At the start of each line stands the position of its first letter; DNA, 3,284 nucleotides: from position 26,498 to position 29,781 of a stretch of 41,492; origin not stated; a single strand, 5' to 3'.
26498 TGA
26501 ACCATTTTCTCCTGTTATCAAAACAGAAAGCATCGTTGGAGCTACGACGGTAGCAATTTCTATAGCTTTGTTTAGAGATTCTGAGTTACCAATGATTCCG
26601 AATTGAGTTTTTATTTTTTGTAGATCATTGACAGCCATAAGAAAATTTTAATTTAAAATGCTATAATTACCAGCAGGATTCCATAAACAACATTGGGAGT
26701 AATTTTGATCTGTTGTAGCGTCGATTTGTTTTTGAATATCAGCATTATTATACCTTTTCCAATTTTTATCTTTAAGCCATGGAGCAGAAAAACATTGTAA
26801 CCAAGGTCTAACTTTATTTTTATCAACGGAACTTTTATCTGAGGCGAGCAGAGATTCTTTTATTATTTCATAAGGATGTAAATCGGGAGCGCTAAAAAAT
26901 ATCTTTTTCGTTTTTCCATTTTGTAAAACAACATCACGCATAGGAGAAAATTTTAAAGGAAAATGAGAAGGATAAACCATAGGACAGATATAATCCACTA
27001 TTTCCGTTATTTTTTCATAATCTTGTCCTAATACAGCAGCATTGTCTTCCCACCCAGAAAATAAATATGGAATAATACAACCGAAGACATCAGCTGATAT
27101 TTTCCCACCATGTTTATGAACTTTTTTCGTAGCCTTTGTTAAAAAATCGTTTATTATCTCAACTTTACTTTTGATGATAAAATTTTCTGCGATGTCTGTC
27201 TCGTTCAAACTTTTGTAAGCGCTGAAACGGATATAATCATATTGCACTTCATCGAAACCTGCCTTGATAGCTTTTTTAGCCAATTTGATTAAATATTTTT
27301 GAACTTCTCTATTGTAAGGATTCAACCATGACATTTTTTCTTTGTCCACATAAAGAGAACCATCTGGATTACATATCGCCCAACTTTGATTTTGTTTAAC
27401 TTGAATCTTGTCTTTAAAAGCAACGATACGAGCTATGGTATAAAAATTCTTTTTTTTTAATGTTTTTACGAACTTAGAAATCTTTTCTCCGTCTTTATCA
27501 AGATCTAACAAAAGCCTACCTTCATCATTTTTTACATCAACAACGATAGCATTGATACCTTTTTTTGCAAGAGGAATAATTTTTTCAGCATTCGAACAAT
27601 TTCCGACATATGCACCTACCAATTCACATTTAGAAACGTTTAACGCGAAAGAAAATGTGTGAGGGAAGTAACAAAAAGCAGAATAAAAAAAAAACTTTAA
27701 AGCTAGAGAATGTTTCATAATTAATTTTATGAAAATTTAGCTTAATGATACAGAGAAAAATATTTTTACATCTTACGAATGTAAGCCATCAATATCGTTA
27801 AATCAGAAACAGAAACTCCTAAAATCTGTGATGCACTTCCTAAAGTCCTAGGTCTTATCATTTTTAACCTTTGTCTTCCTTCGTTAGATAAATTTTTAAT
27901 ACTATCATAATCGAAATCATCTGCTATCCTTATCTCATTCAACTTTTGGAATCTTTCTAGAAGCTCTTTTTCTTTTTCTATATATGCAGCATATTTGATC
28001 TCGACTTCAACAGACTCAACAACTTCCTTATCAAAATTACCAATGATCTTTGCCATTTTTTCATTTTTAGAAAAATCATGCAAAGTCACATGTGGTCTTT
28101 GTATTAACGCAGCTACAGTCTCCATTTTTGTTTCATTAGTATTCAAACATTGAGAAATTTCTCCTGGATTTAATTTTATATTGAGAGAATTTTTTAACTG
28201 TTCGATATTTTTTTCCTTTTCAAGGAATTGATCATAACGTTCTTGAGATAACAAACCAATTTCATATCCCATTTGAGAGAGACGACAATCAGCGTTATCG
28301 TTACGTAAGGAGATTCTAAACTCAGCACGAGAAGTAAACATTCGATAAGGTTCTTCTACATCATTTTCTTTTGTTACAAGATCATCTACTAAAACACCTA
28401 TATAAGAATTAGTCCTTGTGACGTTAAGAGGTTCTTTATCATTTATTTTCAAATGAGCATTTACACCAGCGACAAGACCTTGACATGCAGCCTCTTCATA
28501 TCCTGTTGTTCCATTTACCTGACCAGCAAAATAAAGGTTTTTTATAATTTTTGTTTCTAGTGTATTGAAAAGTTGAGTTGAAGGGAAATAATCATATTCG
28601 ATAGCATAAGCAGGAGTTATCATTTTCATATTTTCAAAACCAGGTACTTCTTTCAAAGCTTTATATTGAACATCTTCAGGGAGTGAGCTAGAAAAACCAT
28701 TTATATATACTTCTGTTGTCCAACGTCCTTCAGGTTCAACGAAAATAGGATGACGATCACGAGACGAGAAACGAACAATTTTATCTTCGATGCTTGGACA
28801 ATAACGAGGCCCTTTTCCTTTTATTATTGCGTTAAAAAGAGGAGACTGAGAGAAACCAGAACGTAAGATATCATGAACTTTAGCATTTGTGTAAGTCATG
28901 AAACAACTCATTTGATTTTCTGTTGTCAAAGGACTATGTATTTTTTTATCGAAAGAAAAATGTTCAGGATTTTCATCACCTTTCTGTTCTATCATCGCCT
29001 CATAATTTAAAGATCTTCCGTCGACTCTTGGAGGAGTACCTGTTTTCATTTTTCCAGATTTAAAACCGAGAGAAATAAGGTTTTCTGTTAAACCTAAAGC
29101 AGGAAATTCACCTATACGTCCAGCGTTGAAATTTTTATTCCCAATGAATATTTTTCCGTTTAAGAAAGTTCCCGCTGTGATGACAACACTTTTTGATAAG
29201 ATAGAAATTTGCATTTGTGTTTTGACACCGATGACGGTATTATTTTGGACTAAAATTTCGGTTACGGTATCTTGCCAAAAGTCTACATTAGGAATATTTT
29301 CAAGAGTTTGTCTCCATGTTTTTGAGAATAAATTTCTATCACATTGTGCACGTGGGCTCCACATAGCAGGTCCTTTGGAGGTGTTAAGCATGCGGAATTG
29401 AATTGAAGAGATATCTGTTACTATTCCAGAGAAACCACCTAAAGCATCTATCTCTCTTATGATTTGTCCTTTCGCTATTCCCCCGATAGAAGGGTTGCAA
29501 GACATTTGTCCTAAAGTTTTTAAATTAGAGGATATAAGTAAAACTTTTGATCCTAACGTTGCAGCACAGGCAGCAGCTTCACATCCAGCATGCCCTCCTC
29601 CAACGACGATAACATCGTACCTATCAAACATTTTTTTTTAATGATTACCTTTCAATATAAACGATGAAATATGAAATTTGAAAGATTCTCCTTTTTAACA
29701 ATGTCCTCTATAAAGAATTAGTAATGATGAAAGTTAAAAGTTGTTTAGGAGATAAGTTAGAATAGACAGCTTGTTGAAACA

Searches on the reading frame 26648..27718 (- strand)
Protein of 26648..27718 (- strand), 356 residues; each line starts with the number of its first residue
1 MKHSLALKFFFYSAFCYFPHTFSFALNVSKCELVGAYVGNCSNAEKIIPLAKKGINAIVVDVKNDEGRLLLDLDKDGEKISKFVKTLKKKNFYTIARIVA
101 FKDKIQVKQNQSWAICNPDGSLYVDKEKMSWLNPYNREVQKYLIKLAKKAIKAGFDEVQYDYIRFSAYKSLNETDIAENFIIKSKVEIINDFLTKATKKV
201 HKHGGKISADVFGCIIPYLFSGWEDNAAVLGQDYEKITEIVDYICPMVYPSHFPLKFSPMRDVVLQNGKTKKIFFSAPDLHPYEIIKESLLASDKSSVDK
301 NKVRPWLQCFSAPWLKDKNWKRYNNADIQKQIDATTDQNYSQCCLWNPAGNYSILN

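Call 5: search_protein_families(library=pfam, proteins=[window:26648-27718:-], max_evalue=0.01)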
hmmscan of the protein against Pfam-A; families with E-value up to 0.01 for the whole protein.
window:26648-27718:- (356 aa): 1 family
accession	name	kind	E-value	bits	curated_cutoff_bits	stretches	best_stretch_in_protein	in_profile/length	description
PF13200.12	DUF4015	-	1.5e-81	274.4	27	1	37-352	8-313/313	Putative glycosyl hydrolase domain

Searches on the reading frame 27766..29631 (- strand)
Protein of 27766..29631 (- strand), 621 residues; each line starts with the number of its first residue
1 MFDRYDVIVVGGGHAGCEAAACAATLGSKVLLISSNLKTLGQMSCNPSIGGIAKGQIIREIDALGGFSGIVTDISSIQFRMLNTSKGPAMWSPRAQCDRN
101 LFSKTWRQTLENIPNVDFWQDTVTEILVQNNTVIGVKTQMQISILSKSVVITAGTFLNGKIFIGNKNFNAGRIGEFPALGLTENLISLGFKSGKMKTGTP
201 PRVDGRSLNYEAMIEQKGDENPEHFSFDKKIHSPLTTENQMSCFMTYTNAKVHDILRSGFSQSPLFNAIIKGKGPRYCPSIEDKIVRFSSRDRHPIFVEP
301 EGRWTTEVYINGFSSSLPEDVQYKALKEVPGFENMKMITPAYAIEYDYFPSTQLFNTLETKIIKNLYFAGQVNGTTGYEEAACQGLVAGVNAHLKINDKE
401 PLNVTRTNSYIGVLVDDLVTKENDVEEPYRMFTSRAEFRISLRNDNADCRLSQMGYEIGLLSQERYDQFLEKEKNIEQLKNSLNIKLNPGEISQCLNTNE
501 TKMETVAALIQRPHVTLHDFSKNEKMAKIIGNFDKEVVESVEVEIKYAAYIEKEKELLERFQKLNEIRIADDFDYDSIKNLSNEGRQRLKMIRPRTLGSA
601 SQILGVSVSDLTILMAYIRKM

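Call 39: list_cluster_members(proteins=[window:27766-29631:-, window:33049-35163:+, window:37021-38337:-, window:31100-31276:+, window:31279-32163:+, window:38447-39772:-])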
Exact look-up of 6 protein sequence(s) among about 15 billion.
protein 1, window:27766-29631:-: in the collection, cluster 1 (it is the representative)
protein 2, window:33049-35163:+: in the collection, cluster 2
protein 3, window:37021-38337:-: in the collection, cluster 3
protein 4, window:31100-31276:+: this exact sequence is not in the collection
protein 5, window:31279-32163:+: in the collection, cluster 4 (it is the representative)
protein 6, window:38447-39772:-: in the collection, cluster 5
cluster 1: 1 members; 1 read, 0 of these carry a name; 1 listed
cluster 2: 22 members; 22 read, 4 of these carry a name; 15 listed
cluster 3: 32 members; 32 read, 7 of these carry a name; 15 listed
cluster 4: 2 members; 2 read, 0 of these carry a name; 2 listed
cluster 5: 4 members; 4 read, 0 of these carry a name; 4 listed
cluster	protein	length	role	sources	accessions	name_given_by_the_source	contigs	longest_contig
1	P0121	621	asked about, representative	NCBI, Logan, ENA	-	-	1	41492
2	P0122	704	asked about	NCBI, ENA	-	-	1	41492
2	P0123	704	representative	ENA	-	-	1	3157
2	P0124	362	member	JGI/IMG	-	K(+)-stimulated pyrophosphate-energized sodium pump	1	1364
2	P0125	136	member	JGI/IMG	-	K(+)-stimulated pyrophosphate-energized sodium pump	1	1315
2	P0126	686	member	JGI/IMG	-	K(+)-stimulated pyrophosphate-energized sodium pump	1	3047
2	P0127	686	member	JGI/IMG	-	K(+)-stimulated pyrophosphate-energized sodium pump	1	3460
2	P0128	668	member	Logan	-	-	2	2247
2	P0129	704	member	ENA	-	-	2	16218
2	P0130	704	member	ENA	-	-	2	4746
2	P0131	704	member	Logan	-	-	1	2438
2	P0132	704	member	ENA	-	-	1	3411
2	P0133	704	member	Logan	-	-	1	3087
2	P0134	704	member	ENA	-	-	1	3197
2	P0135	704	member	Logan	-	-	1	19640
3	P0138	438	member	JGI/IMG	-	uncharacterized protein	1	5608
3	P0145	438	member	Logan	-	-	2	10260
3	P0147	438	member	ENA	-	-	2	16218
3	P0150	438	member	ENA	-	-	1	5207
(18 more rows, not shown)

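Call 40: find_encoding_contigs(protein=P0147, flank=8000, max_places=3)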
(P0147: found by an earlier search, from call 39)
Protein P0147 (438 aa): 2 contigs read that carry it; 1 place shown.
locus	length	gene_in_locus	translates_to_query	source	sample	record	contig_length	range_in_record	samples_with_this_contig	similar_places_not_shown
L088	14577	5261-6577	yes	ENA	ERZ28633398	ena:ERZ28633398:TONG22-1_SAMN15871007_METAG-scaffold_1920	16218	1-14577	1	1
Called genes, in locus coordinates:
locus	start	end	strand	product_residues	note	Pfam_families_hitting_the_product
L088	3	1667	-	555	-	?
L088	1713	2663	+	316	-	PF01300:Sua5_yciO_yrdC, PF03481:Sua5_C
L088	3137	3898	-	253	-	-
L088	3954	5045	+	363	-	PF00712:DNA_pol3_beta, PF02767:DNA_pol3_beta_2, PF02768:DNA_pol3_beta_3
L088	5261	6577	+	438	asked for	PF04055:Radical_SAM, PF13353:Fer4_12 (weak)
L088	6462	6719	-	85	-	-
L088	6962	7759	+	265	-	PF00303:Thymidylat_synt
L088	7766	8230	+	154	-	PF14109:GldH_lipo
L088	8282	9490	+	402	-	PF03222:Trp_Tyr_perm, PF13520:AA_permease_2 (weak)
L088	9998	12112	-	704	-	PF03030:H_PPase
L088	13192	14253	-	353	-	-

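Call 41: find_encoding_contigs(protein=P0145, flank=8000, max_places=3)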
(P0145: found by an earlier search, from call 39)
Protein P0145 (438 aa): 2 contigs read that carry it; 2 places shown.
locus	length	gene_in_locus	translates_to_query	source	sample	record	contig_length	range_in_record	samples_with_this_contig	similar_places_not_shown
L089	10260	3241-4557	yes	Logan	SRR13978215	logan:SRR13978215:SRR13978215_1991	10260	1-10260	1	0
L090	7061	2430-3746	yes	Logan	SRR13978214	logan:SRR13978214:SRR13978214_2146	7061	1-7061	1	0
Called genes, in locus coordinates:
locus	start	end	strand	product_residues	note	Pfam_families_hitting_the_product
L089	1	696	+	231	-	?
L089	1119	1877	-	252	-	-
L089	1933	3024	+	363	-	PF00712:DNA_pol3_beta, PF02767:DNA_pol3_beta_2, PF02768:DNA_pol3_beta_3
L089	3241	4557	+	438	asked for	PF04055:Radical_SAM, PF13353:Fer4_12 (weak)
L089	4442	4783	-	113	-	-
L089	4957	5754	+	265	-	PF00303:Thymidylat_synt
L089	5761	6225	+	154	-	PF14109:GldH_lipo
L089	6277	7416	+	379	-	PF01490:Aa_trans, PF03222:Trp_Tyr_perm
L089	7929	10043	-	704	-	PF03030:H_PPase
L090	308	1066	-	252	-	-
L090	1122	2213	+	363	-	PF00712:DNA_pol3_beta, PF02767:DNA_pol3_beta_2, PF02768:DNA_pol3_beta_3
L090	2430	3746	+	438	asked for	PF04055:Radical_SAM, PF13353:Fer4_12 (weak)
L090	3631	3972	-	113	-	-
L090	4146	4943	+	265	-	PF00303:Thymidylat_synt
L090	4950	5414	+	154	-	PF14109:GldH_lipo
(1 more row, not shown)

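Call 47: find_encoding_contigs(protein=P0150, flank=5000, max_places=2)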
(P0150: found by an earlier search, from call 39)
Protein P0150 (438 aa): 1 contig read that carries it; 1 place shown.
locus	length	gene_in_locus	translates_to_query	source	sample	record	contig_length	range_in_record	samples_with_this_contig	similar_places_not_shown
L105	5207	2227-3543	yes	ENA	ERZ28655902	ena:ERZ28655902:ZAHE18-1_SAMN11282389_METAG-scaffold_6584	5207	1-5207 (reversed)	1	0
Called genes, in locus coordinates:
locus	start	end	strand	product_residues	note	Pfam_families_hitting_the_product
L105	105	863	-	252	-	-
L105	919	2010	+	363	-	PF00712:DNA_pol3_beta, PF02767:DNA_pol3_beta_2, PF02768:DNA_pol3_beta_3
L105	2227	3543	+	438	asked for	PF04055:Radical_SAM, PF13353:Fer4_12 (weak)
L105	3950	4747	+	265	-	PF00303:Thymidylat_synt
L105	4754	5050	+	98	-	-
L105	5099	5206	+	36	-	?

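Call 48: find_encoding_contigs(protein=P0138, flank=5000, max_places=2)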
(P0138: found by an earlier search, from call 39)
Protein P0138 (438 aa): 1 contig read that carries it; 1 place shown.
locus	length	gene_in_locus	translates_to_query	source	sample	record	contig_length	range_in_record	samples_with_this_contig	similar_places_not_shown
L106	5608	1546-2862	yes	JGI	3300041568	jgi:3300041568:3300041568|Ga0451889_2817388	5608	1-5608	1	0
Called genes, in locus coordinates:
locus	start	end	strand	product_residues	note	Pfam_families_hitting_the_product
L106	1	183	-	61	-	?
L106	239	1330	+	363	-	PF00712:DNA_pol3_beta, PF02767:DNA_pol3_beta_2, PF02768:DNA_pol3_beta_3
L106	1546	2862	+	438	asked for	PF04055:Radical_SAM, PF13353:Fer4_12 (weak)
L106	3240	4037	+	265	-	PF00303:Thymidylat_synt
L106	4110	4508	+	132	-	PF14109:GldH_lipo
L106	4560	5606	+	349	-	?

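Call 62: find_homologous_proteins(query=window:27766-29631:-, max_evalue=1e-100)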
Query window:27766-29631:- (621 aa): 8000 proteins with E <= 1e-100 among 8000 candidates; the best 120 are listed.
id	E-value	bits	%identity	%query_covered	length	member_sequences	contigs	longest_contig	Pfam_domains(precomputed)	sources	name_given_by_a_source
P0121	0.0e+0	1407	100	100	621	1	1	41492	PF07992.21,PF21680.3,PF01134.29,PF13932.16,PF12831.14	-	-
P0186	0.0e+0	1319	93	100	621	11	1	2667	PF21680.3,PF01134.29,PF13932.16,PF12831.14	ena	-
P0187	0.0e+0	1312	92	100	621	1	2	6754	PF21680.3,PF01134.29,PF13932.16,PF12831.14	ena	-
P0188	0.0e+0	1310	92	100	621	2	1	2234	PF21680.3,PF01134.29,PF13932.16,PF12831.14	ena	-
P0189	0.0e+0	1270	89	100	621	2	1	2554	PF21680.3,PF01134.29,PF13932.16,PF12831.14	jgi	-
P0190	0.0e+0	1221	85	100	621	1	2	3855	PF00890.31,PF07992.21,PF03486.21,PF21680.3,PF01134.29,PF13932.16,PF12831.14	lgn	-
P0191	0.0e+0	1219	84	100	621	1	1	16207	PF07992.21,PF03486.21,PF21680.3,PF01134.29,PF13932.16,PF12831.14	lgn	-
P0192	0.0e+0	1217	84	100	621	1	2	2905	PF07992.21,PF03486.21,PF21680.3,PF01134.29,PF13932.16,PF12831.14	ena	-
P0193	0.0e+0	1194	83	100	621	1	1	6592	PF21680.3,PF01134.29,PF13932.16,PF12831.14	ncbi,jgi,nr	ncbi:MAG: tRNA uridine-5-carboxymethylaminomethyl(34) synthesis enzyme MnmG [Cytophagales bacterium]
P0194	0.0e+0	1114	77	100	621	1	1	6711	PF07992.21,PF03486.21,PF21680.3,PF01134.29,PF13932.16,PF12831.14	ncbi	-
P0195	6.0e-264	895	64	99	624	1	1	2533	PF21680.3,PF01134.29,PF13932.16,PF12831.14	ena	-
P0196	8.9e-263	891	62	100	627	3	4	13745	PF07992.21,PF21680.3,PF01134.29,PF13932.16,PF12831.14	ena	-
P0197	1.6e-262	890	63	100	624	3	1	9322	PF21680.3,PF01134.29,PF13932.16,PF12831.14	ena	-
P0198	1.5e-260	884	63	99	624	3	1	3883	PF07992.21,PF21680.3,PF01134.29,PF13932.16,PF12831.14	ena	-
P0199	3.3e-258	876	69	93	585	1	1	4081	PF07992.21,PF21680.3,PF01134.29,PF12831.14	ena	-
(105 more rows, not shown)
